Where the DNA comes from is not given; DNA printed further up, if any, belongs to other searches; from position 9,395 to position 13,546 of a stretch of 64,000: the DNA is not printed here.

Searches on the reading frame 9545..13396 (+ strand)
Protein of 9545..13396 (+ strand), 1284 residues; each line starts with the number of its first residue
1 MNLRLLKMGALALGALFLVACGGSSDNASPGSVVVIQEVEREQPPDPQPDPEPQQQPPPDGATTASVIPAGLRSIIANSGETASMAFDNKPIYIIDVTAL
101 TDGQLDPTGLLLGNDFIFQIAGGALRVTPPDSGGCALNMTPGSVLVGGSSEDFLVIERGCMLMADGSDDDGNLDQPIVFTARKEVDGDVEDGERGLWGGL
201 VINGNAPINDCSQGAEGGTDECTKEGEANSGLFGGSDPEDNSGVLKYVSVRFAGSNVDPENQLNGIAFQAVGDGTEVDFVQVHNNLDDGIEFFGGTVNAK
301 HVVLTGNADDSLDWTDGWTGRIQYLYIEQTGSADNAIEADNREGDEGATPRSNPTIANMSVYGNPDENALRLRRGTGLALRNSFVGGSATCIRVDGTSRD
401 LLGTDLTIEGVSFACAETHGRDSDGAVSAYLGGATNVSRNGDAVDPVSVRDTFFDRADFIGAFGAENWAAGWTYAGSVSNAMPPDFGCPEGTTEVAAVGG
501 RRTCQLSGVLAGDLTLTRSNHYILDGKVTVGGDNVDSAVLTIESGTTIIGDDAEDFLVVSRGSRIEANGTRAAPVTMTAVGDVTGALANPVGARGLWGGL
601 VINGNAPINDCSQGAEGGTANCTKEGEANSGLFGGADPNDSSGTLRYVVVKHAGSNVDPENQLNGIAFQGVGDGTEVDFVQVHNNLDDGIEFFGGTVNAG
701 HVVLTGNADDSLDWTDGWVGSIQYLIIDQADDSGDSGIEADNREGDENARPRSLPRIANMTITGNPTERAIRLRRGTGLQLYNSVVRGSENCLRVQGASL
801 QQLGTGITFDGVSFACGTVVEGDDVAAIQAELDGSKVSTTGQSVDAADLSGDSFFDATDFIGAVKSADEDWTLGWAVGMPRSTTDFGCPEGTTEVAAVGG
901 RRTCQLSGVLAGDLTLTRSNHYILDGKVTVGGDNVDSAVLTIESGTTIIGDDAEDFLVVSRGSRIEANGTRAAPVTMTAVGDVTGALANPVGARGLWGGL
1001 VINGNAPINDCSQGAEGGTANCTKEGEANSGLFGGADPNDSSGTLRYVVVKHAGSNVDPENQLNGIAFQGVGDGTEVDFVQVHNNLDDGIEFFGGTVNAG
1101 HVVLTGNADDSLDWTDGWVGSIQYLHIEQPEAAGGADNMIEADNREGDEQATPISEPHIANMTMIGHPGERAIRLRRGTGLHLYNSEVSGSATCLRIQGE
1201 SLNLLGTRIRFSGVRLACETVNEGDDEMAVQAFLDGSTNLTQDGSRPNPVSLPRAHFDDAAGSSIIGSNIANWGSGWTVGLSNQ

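Call 15: search_protein_families(library=pfam, max_evalue=0.1, proteins=[window:9545-13396:+])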
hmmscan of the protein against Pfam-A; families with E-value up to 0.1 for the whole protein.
window:9545-13396:+ (1284 aa): 2 families
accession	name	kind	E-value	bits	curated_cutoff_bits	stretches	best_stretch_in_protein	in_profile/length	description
PF04060.18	FeS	-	0.0096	16.1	23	0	201-211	21-31/33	Putative Fe-S cluster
PF15626.11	mono-CXXC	-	0.03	15.1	20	0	380-395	36-51/53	single CXXC unit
